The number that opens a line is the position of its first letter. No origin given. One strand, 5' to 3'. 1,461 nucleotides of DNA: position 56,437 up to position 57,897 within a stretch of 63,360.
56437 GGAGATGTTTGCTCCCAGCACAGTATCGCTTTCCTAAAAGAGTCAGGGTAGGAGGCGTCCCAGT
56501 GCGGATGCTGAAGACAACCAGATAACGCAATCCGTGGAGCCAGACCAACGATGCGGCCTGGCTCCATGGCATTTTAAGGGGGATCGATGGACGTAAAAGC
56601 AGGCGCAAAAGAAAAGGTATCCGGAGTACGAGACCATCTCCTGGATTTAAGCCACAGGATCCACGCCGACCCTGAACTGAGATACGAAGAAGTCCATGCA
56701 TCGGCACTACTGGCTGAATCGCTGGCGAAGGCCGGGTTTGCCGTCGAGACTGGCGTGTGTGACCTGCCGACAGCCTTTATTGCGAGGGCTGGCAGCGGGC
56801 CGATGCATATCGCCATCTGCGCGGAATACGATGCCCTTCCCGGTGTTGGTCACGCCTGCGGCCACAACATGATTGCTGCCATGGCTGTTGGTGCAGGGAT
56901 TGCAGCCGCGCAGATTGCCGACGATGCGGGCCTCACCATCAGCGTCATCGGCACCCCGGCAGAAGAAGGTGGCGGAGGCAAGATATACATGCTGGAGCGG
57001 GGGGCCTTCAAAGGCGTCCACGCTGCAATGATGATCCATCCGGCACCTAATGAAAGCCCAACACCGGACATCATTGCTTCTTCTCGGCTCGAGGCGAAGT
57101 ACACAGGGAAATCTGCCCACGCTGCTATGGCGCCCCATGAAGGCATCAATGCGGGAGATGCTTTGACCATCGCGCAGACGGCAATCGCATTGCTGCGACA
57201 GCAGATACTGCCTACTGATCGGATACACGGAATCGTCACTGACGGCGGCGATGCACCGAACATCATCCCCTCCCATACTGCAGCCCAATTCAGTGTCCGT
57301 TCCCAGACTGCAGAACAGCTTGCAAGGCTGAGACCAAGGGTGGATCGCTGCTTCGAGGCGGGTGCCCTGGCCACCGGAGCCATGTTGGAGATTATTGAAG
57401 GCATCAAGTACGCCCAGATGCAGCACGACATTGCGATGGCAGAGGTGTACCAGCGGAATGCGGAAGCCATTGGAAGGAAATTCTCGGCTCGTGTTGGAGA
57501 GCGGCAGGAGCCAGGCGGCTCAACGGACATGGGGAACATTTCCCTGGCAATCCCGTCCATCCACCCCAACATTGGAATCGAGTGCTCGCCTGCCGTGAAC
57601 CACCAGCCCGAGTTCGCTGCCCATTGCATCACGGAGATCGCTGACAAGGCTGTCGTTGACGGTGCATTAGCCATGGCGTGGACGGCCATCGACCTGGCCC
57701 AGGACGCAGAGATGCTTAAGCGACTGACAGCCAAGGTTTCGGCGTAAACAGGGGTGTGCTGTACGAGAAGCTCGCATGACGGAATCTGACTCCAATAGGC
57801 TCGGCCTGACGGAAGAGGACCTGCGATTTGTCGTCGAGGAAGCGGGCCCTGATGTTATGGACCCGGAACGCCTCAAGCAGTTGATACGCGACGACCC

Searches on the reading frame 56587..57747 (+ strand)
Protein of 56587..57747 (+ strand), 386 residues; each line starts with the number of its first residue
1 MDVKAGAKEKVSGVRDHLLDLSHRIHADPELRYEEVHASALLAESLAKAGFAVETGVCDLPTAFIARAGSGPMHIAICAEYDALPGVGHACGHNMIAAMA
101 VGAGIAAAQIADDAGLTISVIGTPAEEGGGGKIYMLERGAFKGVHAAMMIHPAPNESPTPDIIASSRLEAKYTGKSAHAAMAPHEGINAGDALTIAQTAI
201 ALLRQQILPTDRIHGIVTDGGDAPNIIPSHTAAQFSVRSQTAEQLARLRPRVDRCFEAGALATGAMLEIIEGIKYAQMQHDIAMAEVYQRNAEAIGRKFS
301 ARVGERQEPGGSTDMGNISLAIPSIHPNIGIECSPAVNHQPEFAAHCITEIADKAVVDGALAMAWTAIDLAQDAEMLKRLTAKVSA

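Call 58: search_protein_families(library=pfam, proteins=[window:56587-57747:+], max_evalue=0.00001)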
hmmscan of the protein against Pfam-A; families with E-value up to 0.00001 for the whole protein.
window:56587-57747:+ (386 aa): 2 families
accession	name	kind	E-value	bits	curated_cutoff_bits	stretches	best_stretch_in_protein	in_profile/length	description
PF01546.33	Peptidase_M20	-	6.6e-11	42.9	24.6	1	81-342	6-187/206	Peptidase family M20/M25/M40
PF07687.19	M20_dimer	-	2e-09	37.8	21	1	170-258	11-101/107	Peptidase dimerisation domain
